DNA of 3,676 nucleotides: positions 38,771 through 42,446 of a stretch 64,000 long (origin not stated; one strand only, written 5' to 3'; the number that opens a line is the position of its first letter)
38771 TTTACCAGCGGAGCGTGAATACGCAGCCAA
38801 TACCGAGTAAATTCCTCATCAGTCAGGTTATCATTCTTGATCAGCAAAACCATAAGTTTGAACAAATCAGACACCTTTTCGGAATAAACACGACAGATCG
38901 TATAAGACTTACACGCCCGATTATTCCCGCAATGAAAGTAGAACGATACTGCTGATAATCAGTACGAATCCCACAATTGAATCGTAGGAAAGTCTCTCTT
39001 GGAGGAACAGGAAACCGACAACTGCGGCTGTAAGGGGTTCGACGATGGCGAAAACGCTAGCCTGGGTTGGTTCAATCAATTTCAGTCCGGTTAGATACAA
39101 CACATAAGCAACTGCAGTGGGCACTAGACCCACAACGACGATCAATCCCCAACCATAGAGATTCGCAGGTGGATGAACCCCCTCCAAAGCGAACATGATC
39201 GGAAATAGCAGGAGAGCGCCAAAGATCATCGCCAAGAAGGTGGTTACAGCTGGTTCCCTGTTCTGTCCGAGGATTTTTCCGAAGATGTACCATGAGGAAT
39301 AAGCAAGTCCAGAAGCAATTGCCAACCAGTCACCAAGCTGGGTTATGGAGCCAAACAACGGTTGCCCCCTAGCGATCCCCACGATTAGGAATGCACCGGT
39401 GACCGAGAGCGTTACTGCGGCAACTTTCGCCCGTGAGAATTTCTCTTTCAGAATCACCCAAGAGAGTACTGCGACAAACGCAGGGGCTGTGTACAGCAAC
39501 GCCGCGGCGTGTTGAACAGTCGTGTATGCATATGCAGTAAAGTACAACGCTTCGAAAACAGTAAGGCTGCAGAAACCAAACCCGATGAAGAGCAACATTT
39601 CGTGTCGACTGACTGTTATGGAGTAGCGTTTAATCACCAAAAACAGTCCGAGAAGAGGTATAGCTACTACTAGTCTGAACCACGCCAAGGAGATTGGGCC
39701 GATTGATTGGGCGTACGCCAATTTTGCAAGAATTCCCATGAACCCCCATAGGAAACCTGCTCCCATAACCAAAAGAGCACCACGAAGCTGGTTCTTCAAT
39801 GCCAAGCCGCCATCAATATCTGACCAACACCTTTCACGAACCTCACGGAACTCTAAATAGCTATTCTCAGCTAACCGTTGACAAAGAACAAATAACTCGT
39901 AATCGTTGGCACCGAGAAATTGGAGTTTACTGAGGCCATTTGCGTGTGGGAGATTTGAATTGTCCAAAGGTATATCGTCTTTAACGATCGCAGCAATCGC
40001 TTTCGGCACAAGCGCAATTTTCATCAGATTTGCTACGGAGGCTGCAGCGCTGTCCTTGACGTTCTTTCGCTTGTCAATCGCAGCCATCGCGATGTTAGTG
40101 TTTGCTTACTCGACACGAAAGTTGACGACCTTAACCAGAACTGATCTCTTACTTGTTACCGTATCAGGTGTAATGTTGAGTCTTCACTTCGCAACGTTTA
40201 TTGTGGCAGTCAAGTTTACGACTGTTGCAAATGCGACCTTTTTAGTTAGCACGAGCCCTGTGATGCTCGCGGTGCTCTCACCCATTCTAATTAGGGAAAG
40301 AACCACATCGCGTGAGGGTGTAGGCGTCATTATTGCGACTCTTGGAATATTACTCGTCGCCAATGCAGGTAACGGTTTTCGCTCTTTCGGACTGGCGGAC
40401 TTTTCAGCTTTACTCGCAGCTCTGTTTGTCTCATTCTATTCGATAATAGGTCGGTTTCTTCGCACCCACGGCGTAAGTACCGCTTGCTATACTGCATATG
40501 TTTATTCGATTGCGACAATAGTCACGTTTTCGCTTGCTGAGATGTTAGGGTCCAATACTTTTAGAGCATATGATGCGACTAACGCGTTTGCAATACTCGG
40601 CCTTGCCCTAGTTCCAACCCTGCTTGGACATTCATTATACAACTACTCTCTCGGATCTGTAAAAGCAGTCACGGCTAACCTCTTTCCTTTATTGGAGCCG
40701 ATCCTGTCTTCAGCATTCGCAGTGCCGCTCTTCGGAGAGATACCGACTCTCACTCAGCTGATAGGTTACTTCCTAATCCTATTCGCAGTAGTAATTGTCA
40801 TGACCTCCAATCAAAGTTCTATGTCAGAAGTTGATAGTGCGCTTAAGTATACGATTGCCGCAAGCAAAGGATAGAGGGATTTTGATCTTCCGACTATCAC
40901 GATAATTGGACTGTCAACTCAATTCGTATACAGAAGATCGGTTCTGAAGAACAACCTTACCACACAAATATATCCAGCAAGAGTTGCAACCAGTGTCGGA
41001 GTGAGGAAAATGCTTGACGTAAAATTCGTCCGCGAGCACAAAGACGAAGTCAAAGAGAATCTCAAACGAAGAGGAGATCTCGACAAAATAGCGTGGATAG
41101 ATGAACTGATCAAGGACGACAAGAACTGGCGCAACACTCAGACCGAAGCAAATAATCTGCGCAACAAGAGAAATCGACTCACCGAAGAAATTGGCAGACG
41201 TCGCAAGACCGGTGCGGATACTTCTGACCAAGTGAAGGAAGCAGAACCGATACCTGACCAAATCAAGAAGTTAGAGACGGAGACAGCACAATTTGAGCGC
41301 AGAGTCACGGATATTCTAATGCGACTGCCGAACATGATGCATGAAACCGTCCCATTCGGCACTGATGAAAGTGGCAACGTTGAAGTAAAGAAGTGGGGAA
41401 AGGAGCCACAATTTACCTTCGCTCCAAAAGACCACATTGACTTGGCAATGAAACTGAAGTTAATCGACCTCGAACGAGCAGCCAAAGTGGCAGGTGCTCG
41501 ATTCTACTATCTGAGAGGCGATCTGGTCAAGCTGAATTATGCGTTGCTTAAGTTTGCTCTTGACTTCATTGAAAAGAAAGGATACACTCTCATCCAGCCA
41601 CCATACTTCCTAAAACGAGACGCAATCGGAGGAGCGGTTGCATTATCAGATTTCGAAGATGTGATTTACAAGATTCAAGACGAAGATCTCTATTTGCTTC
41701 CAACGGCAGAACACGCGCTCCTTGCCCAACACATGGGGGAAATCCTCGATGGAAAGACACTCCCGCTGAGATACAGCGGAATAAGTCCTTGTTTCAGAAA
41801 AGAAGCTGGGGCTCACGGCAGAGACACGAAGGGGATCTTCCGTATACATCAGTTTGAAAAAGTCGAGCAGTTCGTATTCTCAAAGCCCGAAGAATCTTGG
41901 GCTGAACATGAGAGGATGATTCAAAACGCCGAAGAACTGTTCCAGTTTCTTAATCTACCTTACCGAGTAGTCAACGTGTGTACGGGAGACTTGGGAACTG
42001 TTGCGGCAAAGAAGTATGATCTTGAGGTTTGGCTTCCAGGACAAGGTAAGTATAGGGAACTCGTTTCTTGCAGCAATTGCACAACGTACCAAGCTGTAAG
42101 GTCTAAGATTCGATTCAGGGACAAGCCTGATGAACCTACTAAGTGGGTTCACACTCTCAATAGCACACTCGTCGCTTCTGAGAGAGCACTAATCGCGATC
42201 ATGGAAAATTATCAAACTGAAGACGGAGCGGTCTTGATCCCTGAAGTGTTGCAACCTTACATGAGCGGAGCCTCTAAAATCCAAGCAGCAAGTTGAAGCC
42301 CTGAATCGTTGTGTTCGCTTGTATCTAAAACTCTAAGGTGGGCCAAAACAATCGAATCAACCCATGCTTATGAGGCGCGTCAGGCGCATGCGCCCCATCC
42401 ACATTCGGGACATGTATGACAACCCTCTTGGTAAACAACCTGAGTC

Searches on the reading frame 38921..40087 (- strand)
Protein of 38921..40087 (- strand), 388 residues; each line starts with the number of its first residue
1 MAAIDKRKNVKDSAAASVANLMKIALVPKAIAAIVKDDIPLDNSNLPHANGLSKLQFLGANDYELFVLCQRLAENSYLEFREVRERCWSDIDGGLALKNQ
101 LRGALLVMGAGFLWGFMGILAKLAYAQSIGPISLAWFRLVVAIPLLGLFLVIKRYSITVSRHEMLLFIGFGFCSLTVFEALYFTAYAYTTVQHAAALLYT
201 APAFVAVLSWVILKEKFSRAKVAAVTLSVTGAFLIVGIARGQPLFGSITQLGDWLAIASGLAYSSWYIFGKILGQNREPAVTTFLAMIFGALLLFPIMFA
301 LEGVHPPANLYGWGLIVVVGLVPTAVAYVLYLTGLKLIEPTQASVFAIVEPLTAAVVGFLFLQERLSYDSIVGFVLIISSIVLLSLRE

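Call 49: search_protein_families(library=pfam, proteins=[window:38921-40087:-], max_evalue=0.001)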
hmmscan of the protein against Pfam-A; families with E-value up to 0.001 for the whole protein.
window:38921-40087:- (388 aa): 2 families
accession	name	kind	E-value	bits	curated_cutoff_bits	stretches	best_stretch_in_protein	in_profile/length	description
PF00892.27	EamA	-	1.1e-46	158.9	28.2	2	251-385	2-134/135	EamA-like transporter family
PF05653.20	Mg_trans_NIPA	-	0.00057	19.6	26.2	0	171-254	55-138/295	Magnesium transporter NIPA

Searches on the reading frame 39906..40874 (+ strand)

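Call 49: search_protein_families(library=pfam, proteins=[window:39906-40874:+], max_evalue=0.001)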
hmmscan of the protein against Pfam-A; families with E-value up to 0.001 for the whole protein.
window:39906-40874:+ (322 aa): 1 family
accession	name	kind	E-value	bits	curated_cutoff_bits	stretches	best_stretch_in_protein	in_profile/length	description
PF00892.27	EamA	-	5e-31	108.2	28.2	2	21-151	2-133/135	EamA-like transporter family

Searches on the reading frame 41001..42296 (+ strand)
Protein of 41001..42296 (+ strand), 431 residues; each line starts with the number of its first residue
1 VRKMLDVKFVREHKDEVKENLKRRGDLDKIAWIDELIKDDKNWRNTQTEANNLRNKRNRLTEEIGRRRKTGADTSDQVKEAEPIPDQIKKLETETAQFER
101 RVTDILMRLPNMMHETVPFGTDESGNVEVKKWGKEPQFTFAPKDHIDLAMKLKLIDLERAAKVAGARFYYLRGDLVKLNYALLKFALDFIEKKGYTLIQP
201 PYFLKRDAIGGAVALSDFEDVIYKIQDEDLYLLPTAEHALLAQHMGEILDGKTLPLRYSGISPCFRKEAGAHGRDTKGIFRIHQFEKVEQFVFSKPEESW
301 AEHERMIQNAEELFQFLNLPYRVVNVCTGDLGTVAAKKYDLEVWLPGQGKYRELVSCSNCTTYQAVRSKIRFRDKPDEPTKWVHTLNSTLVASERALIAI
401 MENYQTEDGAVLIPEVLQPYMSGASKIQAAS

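Call 49: search_protein_families(library=pfam, proteins=[window:41001-42296:+], max_evalue=0.001)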
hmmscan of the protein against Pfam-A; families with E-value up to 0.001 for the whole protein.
window:41001-42296:+ (431 aa): 2 families
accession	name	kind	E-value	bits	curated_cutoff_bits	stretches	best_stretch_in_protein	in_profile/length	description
PF00587.30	tRNA-synt_2b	-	9e-40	137.1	29.3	1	225-404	3-179/179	tRNA synthetase class II core domain (G, H, P, S and T)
PF02403.27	Seryl_tRNA_N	-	2.8e-23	82.7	28.2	1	4-112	1-107/108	Seryl-tRNA synthetase N-terminal domain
